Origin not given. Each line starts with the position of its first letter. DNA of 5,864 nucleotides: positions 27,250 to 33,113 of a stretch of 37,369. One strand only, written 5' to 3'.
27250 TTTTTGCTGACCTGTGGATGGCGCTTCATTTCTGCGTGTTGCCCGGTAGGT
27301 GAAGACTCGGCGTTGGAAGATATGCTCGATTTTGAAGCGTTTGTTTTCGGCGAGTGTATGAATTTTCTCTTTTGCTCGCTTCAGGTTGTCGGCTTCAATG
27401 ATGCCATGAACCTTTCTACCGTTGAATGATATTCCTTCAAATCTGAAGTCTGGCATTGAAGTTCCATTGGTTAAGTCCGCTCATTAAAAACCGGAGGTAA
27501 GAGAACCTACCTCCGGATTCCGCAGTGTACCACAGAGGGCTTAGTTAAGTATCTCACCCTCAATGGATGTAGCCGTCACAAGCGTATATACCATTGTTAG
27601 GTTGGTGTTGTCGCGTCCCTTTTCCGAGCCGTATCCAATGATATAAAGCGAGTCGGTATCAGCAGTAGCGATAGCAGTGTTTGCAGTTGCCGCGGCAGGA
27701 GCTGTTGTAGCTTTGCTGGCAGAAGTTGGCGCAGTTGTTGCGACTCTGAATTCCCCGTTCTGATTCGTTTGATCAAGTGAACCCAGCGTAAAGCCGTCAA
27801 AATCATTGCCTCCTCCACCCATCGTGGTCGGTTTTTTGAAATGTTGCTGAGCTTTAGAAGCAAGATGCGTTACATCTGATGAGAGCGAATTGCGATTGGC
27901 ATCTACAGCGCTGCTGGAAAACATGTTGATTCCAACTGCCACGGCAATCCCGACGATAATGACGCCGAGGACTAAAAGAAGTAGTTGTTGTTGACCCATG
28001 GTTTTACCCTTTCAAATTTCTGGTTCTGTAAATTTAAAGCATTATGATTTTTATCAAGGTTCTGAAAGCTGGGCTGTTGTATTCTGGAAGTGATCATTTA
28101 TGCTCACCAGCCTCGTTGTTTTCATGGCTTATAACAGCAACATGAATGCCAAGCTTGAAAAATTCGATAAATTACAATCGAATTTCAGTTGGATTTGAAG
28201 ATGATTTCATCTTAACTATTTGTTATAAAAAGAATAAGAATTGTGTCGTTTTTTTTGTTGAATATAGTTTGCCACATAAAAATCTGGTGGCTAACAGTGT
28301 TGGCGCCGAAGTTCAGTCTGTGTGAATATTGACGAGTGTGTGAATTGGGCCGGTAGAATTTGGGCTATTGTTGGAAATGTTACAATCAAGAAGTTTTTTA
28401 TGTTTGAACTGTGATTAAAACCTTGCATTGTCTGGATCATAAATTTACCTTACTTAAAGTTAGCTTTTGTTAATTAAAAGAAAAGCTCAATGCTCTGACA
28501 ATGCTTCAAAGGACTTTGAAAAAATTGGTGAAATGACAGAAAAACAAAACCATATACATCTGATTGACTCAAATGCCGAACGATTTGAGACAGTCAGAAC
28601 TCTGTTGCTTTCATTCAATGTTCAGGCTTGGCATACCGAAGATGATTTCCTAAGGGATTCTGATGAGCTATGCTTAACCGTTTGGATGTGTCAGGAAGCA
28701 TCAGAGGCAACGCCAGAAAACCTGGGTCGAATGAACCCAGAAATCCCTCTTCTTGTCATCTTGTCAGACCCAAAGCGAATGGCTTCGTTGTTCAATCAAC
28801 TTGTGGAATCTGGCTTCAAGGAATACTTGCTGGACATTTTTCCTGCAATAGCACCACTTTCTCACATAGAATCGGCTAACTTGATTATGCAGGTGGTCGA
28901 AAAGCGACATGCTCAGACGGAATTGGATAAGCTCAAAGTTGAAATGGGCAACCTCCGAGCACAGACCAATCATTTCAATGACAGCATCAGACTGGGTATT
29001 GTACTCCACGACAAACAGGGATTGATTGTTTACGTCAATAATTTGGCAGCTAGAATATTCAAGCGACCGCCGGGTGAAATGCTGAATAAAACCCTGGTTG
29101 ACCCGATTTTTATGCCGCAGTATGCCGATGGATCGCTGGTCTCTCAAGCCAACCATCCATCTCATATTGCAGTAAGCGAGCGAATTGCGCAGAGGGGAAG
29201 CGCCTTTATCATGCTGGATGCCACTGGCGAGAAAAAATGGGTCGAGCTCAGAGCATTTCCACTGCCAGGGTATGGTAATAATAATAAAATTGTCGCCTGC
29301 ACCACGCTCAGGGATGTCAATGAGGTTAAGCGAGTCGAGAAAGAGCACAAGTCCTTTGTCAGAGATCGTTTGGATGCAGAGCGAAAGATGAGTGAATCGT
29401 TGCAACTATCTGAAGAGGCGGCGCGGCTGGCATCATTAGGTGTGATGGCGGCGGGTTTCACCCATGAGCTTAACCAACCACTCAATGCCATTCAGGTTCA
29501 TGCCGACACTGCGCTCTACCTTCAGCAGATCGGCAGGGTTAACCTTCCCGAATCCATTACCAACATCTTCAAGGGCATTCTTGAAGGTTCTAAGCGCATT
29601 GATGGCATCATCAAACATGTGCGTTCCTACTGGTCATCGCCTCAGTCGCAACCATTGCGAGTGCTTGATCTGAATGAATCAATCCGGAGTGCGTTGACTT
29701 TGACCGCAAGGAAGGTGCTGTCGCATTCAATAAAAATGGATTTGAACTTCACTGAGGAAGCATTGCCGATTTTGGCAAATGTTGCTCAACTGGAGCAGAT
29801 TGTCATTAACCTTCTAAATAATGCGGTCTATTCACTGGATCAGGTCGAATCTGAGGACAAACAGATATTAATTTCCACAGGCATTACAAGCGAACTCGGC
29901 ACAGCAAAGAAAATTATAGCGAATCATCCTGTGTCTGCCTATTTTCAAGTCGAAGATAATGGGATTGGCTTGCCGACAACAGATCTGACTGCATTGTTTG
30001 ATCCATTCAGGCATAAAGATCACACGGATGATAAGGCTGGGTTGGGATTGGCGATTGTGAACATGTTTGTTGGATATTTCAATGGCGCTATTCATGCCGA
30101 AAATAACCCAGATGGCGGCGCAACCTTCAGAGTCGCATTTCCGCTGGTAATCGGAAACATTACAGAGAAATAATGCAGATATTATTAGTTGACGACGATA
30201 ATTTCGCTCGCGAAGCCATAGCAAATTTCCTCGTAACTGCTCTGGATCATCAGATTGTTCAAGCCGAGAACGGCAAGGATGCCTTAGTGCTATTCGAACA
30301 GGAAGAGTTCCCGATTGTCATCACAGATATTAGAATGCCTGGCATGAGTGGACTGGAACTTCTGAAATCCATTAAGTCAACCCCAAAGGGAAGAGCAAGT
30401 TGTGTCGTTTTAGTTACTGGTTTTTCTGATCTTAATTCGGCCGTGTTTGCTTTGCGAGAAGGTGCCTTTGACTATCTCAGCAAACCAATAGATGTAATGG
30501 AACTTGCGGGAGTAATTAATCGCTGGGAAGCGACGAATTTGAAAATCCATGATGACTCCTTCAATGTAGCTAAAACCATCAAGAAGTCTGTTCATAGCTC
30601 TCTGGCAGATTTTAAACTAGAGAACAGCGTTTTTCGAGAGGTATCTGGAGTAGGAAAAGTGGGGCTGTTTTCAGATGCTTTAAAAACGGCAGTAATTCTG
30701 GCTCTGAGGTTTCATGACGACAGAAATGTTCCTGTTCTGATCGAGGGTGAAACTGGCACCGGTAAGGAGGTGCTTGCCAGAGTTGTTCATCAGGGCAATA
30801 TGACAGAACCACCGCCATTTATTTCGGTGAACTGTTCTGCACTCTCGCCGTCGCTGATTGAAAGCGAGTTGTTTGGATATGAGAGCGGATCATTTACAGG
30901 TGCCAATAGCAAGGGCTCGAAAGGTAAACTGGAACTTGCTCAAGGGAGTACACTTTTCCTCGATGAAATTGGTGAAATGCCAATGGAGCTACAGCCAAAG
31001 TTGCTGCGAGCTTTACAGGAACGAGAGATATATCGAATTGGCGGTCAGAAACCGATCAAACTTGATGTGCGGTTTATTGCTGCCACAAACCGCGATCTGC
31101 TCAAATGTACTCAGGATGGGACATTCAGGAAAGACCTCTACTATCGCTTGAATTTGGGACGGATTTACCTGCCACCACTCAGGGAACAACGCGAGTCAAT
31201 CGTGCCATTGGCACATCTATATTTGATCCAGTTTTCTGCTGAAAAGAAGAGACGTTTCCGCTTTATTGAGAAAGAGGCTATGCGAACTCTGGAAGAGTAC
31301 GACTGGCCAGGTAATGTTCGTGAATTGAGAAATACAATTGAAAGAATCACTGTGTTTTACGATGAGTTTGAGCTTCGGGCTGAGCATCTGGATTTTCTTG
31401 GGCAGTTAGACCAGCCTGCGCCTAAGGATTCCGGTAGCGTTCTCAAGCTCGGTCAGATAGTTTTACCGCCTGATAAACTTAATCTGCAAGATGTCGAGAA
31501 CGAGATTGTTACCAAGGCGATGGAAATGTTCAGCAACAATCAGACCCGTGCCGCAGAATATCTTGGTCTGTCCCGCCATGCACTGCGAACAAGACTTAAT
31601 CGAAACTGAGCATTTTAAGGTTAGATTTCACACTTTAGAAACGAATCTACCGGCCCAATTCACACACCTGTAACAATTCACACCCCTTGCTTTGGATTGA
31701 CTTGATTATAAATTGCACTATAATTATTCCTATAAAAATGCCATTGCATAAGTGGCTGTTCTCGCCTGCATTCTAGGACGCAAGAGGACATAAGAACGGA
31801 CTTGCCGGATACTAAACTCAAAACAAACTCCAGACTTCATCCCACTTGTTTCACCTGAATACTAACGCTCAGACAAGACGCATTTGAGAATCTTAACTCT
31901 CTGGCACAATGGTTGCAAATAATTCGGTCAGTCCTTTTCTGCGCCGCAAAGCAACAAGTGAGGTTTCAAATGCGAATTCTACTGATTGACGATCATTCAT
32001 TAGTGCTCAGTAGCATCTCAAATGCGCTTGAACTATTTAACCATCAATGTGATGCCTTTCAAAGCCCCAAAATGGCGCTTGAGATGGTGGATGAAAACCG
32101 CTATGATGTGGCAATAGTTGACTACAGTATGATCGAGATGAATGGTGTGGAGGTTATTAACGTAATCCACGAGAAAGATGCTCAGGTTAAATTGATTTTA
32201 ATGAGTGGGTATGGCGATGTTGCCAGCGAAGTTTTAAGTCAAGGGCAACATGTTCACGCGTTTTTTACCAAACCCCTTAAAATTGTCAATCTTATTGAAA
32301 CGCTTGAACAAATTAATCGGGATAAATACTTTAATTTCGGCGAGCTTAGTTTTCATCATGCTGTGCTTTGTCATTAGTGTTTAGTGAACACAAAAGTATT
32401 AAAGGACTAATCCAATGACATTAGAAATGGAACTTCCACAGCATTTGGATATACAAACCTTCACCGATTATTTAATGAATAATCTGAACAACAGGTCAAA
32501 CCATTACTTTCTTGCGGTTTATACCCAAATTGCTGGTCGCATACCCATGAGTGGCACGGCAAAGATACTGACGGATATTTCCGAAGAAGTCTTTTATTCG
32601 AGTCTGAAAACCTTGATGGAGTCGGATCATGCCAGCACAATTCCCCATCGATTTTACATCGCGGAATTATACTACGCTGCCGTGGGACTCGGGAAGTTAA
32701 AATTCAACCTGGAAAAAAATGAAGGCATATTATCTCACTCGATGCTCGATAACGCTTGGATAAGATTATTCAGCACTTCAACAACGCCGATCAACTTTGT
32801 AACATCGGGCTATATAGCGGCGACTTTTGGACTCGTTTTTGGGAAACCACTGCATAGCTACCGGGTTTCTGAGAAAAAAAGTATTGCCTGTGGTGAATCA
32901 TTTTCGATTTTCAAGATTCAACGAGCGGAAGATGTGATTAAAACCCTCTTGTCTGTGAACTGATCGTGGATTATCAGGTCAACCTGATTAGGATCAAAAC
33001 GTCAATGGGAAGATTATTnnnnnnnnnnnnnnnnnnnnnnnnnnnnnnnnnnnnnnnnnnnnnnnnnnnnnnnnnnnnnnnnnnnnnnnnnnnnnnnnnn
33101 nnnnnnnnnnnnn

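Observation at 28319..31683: A shared 22-bp motif in matching orientation ~200 bp upstream of two divergent sigma-54 promoters flanking pilS/pilR, consistent with a shared enhancer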

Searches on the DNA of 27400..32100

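Call 67: search_rna_families(source=window, start=27400, end=32100, threshold=evalue, max_evalue=1)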
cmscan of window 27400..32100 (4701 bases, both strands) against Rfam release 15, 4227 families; matches with E-value up to 1: 2.
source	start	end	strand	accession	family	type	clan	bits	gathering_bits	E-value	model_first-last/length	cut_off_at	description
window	30980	31088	+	RF01228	snoR111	Gene; snRNA; snoRNA; HACA-box;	-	25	38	0.32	1-128/128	no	Small nucleolar RNA snoR111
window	30188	30242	+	RF01122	sR39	Gene; snRNA; snoRNA; CD-box;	-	18.3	50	0.26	1-56/56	no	Small nucleolar RNA sR39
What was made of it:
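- There is no Rfam match (call 67).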

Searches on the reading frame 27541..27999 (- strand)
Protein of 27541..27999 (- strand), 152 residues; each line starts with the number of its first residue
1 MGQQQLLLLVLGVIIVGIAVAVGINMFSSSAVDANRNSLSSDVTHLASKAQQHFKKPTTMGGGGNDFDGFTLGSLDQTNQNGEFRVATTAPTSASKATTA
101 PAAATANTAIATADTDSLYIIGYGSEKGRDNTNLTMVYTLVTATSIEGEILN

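Call 11: search_protein_families(library=pfam, proteins=[window:27541-27999:-], max_evalue=0.01)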
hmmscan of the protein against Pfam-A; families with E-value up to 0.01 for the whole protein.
window:27541-27999:- (152 aa): 0 families

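Call 52: search_protein_families(library=ncbifam, proteins=[window:27541-27999:-], max_evalue=0.001)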
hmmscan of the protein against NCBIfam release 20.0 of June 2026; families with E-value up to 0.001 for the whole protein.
window:27541-27999:- (152 aa): 0 families

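Call 58: search_solved_structures(query=window:27541-27999:-, max_evalue=10)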
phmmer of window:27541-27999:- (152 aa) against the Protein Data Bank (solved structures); distinct sequences matched with E-value up to 10: 6.
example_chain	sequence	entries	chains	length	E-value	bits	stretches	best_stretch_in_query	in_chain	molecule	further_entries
2m7g_A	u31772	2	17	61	0.011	18.9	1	7-55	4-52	Geopilin domain 1 protein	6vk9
7tgg_A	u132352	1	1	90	0.026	17.7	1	6-55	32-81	Geopilin domain 1 protein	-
3q1x_A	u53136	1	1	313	1.2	12.3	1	10-68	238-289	Serine acetyltransferase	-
3p1b_A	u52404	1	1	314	1.2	12.3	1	10-68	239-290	Serine acetyltransferase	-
3p47_A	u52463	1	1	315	1.2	12.3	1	10-68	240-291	Serine acetyltransferase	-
6yw5_JJ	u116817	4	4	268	2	11.6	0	87-114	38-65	37S ribosomal protein S10, mitochondrial | 30S ribosomal protein S10, mitochondrial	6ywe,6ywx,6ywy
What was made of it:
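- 27541..27999 (-): Pilin-like 152-aa gene, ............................, the first gene after the left promoter. Weak match of residues 7-55 to Geobacter PilA-N, E=0.011 (call 58).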

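Call 65: predict_structure(protein=window:27541-27999:-)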
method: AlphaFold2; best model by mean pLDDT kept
length: 152 residues; sequences in the alignment: 1
mean_pLDDT: 43.6   pTM: 0.22
mean pLDDT of the five models: 43.6, 43.5, 42.6, 41.7, 41.2
residues with pLDDT >= 90: 2; 70-90: 17; 50-70: 8; < 50: 125
segments of 3 or more residues with pLDDT < 50: 28-152
pLDDT, mean of each block of 10 residues (from residue 1): 81 86 55 39 42 38 35 38 36 32 30 35 39 38 35 27
secondary structure, 60 per line:
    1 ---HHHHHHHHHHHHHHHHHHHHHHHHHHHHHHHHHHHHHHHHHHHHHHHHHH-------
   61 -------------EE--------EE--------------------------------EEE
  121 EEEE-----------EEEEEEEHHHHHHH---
elements in order: H4-53 E118-124 E136-142 H143-149
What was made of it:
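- Tried and rejected: AlphaFold model of the pilin from a single sequence (call 65).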

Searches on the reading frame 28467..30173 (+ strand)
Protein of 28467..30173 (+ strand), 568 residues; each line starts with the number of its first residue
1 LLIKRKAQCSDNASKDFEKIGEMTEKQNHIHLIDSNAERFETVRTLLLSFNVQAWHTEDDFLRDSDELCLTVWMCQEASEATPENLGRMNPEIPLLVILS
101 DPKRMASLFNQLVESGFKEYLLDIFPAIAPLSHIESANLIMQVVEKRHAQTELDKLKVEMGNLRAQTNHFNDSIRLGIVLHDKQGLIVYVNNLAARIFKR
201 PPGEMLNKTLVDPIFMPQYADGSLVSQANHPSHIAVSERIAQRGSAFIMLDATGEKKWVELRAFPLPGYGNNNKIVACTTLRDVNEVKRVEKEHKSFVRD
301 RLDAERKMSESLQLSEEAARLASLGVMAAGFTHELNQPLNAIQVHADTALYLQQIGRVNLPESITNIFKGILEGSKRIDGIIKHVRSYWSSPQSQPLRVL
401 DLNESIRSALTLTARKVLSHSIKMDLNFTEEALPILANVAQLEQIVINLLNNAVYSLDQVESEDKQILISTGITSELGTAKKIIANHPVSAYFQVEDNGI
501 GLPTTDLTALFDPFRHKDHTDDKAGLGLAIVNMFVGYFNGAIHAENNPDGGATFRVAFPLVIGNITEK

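Call 11: search_protein_families(library=pfam, proteins=[window:28467-30173:+], max_evalue=0.01)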
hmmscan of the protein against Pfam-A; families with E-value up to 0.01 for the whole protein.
window:28467-30173:+ (568 aa): 7 families
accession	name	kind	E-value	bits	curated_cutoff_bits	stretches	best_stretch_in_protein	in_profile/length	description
PF02518.31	HATPase_c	-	6.1e-16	59.3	26.4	1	440-560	4-109/111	Histidine kinase-, DNA gyrase B-, and HSP90-like ATPase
PF00989.32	PAS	-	3.8e-08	33.8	22.6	1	172-283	8-112/113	PAS fold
PF13426.13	PAS_9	-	1.3e-07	32.2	27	1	177-286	3-103/103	PAS domain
PF00512.31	HisKA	-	5.4e-06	26.8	26.9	1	326-385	4-57/66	His Kinase A (phospho-acceptor) domain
PF08448.16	PAS_4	-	1.9e-05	25.3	23.1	1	173-288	3-109/110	PAS fold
PF12860.13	PAS_7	-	0.0057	17.2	27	0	172-270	2-99/115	PAS fold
PF14501.12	HATPase_c_5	-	0.0077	16.6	22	0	440-547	4-91/102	GHKL domain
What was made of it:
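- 28533..30173 (+): Soluble PAS-HisKA-HATPase sensor kinase. It has no transmembrane segment, and its N-terminal ~150 aa have no family match. Pfam (call 11).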

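Call 52: search_protein_families(library=ncbifam, proteins=[window:28533-30173:+], max_evalue=0.001)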
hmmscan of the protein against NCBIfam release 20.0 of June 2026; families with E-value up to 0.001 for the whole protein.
window:28533-30173:+ (546 aa): 68 families (the best 25 are shown)
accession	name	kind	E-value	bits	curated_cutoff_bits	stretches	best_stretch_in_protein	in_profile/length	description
NF008468.0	PRK11360.1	equivalog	6.5e-34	117.3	646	1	285-539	382-609/616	two-component system sensor histidine kinase AtoS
NF046044.1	PnpS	equivalog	5.1e-27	94.9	400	2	309-537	177-390/390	two-component system histidine kinase PnpS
NF010411.0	PRK13837.1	equivalog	7.7e-27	93.6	647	1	278-538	428-675/828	two-component system VirA-like sensor kinase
NF052574.1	HisKinEspCMyxo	equivalog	2e-26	92.4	1200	1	295-537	410-636/785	serine histidine kinase EspC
NF052573.1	HisKinEspAMyxo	equivalog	2e-26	92.3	1400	1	139-536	251-609/755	serine histidine kinase EspA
NF041777.1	sens_FixL_Rhizob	equivalog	7.9e-23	80.8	850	1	273-538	230-481/485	sensor protein FixL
NF046026.1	HisKinCckACaul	equivalog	9.8e-22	76.8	1000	1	281-540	282-534/678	cell cycle histidine kinase CckA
NF046020.1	HisKinCckABruc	equivalog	4.4e-21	74.5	1000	1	295-540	473-709/868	cell cycle histidine kinase CckA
NF040750.1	tetrathio_HK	equivalog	1.2e-20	73.6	750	1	284-526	320-542/555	tetrathionate respiration histidine kinase TtrS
NF047466.1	hybrid_RR_LvrB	exception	2.4e-20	73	500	1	267-537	118-375/377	hybrid histidine kinase/response regulator LvrB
NF007688.0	PRK10364.1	equivalog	7.4e-18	64.5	479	1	294-540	229-453/460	two-component system sensor histidine kinase ZraS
NF047874.1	MASE3_PAS_HK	subfamily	1.4e-17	63.7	560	2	412-538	512-625/655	MASE3 domain-containing sensor histidine kinase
NF007004.0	PRK09467.1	equivalog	1e-16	60.8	415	1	282-538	217-436/440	two-component system sensor histidine kinase EnvZ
TIGR02966.1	phoR_proteo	equivalog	1.1e-16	60.8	334.2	1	307-536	119-333/333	phosphate regulon sensor histidine kinase PhoR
NF010076.0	PRK13557.1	subfamily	1.7e-16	59.8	631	1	278-539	140-395/540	histidine kinase famiy protein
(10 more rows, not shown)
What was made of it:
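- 28533..30173 (+): Best NCBIfam match is AtoS, far below cut-off (call 52).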

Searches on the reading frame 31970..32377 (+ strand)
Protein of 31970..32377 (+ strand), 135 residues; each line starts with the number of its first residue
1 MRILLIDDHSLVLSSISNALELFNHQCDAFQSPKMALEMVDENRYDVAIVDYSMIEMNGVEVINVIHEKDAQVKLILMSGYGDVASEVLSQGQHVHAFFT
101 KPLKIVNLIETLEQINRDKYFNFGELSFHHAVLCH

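Call 11: search_protein_families(library=pfam, proteins=[window:31970-32377:+], max_evalue=0.01)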
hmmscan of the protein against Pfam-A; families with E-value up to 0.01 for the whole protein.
window:31970-32377:+ (135 aa): 1 family
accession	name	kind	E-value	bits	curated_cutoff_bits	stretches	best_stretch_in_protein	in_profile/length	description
PF00072.30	Response_reg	-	1.1e-19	71.1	30.2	1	3-112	1-110/111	Response regulator receiver domain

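Call 52: search_protein_families(library=ncbifam, proteins=[window:31970-32377:+], max_evalue=0.001)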
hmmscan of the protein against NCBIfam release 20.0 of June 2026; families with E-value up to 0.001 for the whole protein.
window:31970-32377:+ (135 aa): 71 families (the best 25 are shown)
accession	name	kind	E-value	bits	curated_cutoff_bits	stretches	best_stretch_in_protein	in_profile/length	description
NF047793.1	ResRegPgtA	equivalog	4.6e-16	58.6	650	1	2-117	7-122/414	two-component system response regulator PgtA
NF053512.1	nitric_RR_NosR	exception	3.4e-15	56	400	1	3-115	1-114/422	response regulator c-di-GMP phosphodiesterase, NosR family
TIGR01818.1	ntrC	equivalog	1e-13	50.9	558.6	1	3-114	1-112/463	nitrogen regulation protein NR(I)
NF033791.1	ActR_PrrA_rreg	equivalog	1.3e-12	48.1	250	1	3-117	4-118/173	ActR/PrrA/RegA family redox response regulator transcription factor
NF046022.1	RespRegCpdRBruc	equivalog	1.8e-12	47.3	180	1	1-115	2-116/120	cell cycle two-component system response regulator CpdR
NF052445.1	RespRegMctR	equivalog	2.1e-12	46.9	300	1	2-83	3-86/205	two-component system response regulator MctR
NF006900.1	PRK09390.1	equivalog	2.7e-12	46.6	255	1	3-115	7-119/203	response regulator FixJ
NF045991.1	RespRegCtrARhodob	equivalog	2.8e-12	46.9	350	1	1-117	1-117/224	response regulator transcription factor CtrA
NF008469.0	PRK11361.1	equivalog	9.2e-12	44.4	714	1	2-107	6-111/461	acetoacetate metabolism transcriptional regulator AtoC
NF045505.1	RR_RssB_Pseudo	equivalog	8.8e-11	41.5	700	1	2-111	7-116/394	two-component system response regulator RssB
NF041734.1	resp_reg_RppA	equivalog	1.5e-10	40.8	250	1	1-117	1-119/229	two-component system response regulator RppA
NF011695.0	PRK15115.1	equivalog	2.5e-10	39.7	763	1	2-114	8-120/445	two-component system response regulator GlrR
NF051870.1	NAssimRespRegNtrX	equivalog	5.6e-10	38.7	600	1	3-113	4-116/452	nitrogen assimilation response regulator NtrX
NF040749.1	tetrathio_RR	equivalog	6.7e-10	39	290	1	3-116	2-115/191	tetrathionate respiration response regulator TtrR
NF041733.1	resp_reg_CseB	equivalog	6.9e-10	38.7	350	1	2-115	2-114/228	two-component system response regulator CseB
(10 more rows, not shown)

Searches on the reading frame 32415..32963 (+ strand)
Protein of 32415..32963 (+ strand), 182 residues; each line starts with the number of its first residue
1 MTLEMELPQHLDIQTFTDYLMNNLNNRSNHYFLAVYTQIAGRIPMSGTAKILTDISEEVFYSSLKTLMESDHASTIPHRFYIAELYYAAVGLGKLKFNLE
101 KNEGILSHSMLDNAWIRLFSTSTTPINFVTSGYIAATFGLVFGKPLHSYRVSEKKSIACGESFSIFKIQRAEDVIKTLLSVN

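Call 11: search_protein_families(library=pfam, proteins=[window:32415-32963:+], max_evalue=0.01)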
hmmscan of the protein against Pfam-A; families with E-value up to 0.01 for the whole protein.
window:32415-32963:+ (182 aa): 0 families

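Call 46: search_protein_families(library=pfam, proteins=[window:32415-32963:+], max_evalue=0.01)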
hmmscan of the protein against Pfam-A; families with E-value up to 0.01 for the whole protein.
window:32415-32963:+ (182 aa): 0 families

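Call 52: search_protein_families(library=ncbifam, proteins=[window:32415-32963:+], max_evalue=0.001)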
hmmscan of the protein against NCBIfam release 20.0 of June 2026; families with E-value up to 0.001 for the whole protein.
window:32415-32963:+ (182 aa): 0 families

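Call 59: search_solved_structures(query=window:32415-32963:+, max_evalue=10)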
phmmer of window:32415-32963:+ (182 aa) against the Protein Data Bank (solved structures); distinct sequences matched with E-value up to 10: 2.
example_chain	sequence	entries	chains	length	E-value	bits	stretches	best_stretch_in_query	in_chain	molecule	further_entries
7b0n_d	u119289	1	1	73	0.95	12.8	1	113-161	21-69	subunit NEBM of protein NADH:Ubiquinone Oxidoreductase (Complex I) [Yarrowia lipolytica]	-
6rfq_b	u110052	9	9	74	0.96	12.8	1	113-161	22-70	Subunit NEBM of NADH:Ubiquinone Oxidoreductase (Complex I)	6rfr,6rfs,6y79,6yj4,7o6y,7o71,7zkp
